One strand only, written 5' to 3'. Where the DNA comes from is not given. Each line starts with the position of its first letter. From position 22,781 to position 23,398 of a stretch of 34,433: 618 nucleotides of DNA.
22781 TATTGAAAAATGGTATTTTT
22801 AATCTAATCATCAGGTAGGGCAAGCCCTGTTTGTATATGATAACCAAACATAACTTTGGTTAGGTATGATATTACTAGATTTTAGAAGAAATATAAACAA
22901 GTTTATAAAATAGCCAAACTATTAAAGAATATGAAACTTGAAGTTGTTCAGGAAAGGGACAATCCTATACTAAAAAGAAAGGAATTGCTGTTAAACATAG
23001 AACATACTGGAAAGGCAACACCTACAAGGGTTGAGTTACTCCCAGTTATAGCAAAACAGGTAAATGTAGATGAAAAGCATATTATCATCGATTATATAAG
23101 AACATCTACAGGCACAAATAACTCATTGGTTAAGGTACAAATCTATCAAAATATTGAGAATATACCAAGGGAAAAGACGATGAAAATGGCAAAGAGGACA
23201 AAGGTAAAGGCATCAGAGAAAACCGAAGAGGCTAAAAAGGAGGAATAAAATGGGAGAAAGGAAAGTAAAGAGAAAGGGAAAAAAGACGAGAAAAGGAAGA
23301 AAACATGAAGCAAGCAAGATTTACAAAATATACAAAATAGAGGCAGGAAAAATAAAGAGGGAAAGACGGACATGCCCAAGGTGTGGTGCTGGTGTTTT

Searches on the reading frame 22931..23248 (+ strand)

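Call 41: search_protein_families(library=pfam, proteins=[window:22931-23248:+], max_evalue=0.001)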
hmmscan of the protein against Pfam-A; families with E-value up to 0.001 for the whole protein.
window:22931-23248:+ (105 aa): 1 family
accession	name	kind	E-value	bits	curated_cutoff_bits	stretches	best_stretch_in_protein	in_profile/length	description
PF01282.25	Ribosomal_S24e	-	6.8e-17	61.8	24.5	1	5-96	2-93/95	Ribosomal protein S24e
